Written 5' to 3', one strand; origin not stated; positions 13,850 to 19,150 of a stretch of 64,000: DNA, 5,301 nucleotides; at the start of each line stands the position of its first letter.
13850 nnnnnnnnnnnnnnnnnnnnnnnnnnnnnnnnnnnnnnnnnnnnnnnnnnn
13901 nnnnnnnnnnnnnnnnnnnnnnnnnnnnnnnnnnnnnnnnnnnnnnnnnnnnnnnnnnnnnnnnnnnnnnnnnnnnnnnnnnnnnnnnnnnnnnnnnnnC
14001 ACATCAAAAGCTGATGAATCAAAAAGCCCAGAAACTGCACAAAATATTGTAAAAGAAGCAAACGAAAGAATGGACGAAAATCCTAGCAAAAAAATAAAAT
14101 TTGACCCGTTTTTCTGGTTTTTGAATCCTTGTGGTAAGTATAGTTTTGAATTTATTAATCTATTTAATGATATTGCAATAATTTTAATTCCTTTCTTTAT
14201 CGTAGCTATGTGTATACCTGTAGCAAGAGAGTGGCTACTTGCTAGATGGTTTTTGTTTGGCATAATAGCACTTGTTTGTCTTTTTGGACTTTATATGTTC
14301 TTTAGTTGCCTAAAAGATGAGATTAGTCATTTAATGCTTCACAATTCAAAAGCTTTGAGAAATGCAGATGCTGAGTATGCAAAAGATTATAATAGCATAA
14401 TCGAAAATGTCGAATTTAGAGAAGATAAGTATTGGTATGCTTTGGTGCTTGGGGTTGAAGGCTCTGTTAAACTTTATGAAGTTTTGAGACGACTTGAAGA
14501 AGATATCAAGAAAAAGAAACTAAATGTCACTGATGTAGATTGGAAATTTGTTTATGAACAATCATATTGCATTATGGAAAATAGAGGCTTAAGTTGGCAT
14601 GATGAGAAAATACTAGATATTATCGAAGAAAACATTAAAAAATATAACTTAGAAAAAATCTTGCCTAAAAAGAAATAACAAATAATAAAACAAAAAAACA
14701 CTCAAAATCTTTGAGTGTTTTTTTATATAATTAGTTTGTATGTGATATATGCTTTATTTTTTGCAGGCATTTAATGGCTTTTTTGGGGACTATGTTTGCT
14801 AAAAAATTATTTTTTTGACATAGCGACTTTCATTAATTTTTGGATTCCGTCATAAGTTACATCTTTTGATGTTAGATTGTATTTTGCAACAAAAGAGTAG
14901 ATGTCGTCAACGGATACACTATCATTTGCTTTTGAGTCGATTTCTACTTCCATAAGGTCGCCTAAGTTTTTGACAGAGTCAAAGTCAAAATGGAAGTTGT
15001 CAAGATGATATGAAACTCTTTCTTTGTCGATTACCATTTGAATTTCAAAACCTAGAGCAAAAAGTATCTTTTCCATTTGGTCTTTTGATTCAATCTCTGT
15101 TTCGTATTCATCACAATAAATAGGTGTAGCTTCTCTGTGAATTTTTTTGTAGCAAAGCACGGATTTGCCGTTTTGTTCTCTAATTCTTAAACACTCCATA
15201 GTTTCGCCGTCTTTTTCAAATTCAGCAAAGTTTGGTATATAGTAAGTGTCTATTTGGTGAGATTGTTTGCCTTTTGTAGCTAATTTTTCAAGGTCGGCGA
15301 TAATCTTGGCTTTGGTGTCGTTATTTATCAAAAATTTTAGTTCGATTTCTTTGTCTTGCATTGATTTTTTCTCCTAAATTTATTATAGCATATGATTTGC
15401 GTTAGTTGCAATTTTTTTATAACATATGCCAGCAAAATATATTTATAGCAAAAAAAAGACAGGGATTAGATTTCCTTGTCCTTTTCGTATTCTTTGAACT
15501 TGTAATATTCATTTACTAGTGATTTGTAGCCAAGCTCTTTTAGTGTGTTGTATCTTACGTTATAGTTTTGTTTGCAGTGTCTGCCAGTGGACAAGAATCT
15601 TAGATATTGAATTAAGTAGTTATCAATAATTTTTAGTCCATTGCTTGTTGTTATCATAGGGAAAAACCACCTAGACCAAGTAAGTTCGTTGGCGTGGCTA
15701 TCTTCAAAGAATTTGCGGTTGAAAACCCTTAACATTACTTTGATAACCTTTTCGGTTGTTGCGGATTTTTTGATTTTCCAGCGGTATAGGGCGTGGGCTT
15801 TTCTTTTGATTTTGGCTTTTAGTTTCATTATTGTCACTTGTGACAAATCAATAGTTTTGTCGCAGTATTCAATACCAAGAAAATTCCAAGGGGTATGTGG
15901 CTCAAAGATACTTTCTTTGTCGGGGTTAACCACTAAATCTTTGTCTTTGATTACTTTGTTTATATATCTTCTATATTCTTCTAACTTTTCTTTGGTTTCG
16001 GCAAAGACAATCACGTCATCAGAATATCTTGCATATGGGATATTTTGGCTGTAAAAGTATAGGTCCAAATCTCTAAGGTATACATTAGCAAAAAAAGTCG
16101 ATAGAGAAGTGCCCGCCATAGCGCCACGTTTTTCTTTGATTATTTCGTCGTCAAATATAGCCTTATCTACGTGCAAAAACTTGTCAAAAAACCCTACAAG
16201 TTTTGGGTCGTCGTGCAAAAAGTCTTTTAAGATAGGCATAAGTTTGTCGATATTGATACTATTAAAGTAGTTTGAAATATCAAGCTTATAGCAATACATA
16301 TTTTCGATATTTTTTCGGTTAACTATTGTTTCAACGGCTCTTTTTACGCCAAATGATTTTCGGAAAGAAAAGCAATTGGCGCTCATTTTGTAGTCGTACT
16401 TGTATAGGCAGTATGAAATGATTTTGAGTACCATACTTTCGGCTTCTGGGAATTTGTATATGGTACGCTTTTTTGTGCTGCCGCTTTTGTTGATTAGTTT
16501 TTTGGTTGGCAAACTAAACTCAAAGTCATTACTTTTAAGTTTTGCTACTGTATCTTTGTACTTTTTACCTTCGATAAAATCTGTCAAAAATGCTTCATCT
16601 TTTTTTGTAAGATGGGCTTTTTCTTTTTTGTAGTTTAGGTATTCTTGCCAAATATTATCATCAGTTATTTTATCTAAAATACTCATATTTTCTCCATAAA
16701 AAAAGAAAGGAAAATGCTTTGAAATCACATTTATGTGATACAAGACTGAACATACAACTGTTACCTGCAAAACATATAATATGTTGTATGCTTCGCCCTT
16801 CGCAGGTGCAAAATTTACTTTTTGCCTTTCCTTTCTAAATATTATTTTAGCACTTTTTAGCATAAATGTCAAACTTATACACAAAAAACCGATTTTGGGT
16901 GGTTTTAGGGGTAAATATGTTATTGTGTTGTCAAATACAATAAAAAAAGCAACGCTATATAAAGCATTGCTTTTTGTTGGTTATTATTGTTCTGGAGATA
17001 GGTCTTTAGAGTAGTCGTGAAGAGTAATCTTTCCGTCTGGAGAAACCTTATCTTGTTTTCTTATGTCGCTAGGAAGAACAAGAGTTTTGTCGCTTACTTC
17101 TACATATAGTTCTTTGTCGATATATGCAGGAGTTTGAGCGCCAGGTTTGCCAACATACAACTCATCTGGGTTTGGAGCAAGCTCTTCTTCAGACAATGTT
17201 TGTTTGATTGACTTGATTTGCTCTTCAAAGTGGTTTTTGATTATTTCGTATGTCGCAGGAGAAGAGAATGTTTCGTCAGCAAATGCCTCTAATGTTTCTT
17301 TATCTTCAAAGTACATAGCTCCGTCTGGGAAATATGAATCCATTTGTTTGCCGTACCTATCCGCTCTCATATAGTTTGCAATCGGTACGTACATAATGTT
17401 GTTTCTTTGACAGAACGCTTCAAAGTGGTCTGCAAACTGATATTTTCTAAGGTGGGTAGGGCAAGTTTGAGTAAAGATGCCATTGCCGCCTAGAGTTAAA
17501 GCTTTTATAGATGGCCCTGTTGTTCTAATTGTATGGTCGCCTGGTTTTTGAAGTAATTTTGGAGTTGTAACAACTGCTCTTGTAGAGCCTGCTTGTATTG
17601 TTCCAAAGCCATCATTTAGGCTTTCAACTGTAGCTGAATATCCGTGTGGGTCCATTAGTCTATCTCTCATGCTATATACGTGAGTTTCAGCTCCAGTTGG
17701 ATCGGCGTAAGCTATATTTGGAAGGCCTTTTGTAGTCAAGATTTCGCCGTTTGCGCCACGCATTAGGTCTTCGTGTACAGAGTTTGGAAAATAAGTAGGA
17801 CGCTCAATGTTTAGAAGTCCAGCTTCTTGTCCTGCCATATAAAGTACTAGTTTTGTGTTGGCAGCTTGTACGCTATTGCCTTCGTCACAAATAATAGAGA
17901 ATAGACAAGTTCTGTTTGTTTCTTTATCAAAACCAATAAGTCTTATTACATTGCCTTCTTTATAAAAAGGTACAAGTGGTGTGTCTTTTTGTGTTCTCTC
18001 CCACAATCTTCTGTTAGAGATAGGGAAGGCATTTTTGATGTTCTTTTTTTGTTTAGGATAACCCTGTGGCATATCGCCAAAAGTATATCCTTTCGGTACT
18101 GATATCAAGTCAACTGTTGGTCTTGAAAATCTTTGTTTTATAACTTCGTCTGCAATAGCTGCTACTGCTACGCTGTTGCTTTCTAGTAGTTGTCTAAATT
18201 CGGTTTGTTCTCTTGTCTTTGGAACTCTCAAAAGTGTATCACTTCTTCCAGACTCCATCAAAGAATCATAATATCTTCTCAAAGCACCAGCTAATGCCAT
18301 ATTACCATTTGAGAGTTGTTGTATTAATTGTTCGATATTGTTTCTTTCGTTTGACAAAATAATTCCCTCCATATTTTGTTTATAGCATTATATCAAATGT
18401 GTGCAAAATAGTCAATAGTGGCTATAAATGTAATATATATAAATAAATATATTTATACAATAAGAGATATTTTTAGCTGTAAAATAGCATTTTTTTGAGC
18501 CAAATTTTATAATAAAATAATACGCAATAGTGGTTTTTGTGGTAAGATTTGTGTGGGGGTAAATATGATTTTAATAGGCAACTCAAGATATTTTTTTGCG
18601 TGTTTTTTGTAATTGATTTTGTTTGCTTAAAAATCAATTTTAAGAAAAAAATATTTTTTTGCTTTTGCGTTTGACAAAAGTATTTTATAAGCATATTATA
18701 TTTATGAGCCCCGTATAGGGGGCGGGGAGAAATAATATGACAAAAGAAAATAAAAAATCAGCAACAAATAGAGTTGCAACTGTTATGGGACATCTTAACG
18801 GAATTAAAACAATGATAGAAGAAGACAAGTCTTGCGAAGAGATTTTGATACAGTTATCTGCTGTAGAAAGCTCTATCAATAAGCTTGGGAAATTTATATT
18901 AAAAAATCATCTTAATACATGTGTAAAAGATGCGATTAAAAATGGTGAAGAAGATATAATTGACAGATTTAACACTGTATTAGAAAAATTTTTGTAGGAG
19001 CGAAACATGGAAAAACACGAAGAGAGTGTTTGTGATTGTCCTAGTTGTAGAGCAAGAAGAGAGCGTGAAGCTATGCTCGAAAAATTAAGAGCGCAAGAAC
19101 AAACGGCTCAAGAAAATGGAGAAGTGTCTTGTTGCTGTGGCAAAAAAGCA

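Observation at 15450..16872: Stand-alone reverse transcriptase with its own promoter, structured ~150-nt leader and terminator: candidate RT-ncRNA module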

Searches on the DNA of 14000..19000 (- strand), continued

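Call 66: search_with_rna_model(model_id=R1, sources=[L082, L083, L084, L085, L086], max_evalue=1)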
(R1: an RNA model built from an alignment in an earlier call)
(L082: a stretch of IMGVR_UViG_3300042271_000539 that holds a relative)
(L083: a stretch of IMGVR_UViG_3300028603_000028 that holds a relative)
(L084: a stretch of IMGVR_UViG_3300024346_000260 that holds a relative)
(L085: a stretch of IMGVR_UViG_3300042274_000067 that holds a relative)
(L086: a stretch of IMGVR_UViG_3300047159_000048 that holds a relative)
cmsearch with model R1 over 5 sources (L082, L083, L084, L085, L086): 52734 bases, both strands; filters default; matches with E-value up to 1: 0.
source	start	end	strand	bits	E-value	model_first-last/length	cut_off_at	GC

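Call 81: search_rna_families(sources=[L002, L009, L016, L028, L041, L053, L059, L068, L077, L046, L033], threshold=gathering)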
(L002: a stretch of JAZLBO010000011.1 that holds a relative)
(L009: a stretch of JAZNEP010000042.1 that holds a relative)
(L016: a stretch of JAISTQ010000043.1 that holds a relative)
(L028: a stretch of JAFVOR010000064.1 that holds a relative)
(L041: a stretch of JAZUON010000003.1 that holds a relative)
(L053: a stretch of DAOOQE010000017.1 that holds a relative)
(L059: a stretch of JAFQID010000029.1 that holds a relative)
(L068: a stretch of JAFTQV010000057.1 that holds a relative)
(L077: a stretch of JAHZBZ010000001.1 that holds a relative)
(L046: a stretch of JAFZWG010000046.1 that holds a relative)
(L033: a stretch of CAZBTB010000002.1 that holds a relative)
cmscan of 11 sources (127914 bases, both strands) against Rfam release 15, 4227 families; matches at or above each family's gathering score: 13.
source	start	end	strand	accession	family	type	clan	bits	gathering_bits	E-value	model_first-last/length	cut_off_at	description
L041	3012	3111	+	RF03026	RT-5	Gene; sRNA;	-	82.1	45.7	2.5e-14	1-104/104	no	RT-5 RNA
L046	5769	5871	+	RF03026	RT-5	Gene; sRNA;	-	81.3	45.7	3.9e-14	1-104/104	no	RT-5 RNA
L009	5861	5962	+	RF03026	RT-5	Gene; sRNA;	-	77.5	45.7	3.4e-13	1-104/104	no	RT-5 RNA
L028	5870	5975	+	RF03026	RT-5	Gene; sRNA;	-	77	45.7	4.4e-13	1-104/104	no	RT-5 RNA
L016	10502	10575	+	RF00005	tRNA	Gene; tRNA;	CL00001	72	29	1.7e-13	1-71/71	no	tRNA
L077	5851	5950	+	RF03026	RT-5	Gene; sRNA;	-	64.7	45.7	4.9e-10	1-104/104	no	RT-5 RNA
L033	1848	1948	+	RF03026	RT-5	Gene; sRNA;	-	58.8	45.7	1.4e-08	1-104/104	no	RT-5 RNA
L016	5881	5981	+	RF03026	RT-5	Gene; sRNA;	-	58.5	45.7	1.6e-08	1-104/104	no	RT-5 RNA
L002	7558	7643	-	RF00005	tRNA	Gene; tRNA;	CL00001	55.1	29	8e-09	1-71/71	no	tRNA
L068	5800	5931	+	RF03026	RT-5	Gene; sRNA;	-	52.7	45.7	4.5e-07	1-104/104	no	RT-5 RNA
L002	5885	5982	+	RF03026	RT-5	Gene; sRNA;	-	49.9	45.7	2.2e-06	1-104/104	no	RT-5 RNA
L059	5870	5975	+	RF03026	RT-5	Gene; sRNA;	-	49.3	45.7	3.1e-06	1-104/104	no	RT-5 RNA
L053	4002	4100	+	RF03026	RT-5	Gene; sRNA;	-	49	45.7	3.7e-06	1-104/104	no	RT-5 RNA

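Call 83: search_with_rna_model(model_id=R1, sources=[L087], max_evalue=0.01)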
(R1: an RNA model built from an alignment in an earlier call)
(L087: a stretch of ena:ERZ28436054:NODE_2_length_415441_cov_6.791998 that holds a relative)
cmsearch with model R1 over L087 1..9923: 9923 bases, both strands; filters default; matches with E-value up to 0.01: 2.
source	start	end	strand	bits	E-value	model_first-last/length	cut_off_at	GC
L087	3840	3993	+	126.4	3.6e-24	1-151/151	no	0.34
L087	2549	2593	-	24.9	0.00065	1-151/151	no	0.22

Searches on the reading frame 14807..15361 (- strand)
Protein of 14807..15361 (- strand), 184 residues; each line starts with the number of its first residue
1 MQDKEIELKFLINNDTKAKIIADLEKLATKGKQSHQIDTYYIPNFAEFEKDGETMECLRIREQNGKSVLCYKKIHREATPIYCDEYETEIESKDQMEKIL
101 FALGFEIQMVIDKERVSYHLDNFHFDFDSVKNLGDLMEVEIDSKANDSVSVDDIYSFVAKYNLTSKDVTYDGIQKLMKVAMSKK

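Call 3: search_protein_families(library=pfam, proteins=[window:14807-15361:-], max_evalue=0.01)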
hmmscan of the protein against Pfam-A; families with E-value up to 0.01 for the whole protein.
window:14807-15361:- (184 aa): 1 family
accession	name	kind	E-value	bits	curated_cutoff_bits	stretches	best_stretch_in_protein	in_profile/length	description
PF01928.26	CYTH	-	3.3e-18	66.6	23.2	1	4-149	2-153/179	CYTH domain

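Call 4: search_protein_families(library=padloc, proteins=[window:14807-15361:-], max_evalue=0.01)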
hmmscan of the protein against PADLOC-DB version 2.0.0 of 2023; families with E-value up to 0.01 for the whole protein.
window:14807-15361:- (184 aa): 1 family
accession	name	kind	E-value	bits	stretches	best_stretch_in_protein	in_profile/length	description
PDLC00265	PtuA1|PtuA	-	0.0017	15.5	1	83-175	51-144/479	AAA ATPase domain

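Call 5: search_protein_families(library=ncbifam, proteins=[window:14807-15361:-], max_evalue=0.01)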
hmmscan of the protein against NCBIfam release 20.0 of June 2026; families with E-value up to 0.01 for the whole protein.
window:14807-15361:- (184 aa): 1 family
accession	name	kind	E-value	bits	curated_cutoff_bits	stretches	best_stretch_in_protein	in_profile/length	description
TIGR00318.1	cyaB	equivalog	6.9e-16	58.6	57.95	1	5-165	3-160/174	class IV adenylate cyclase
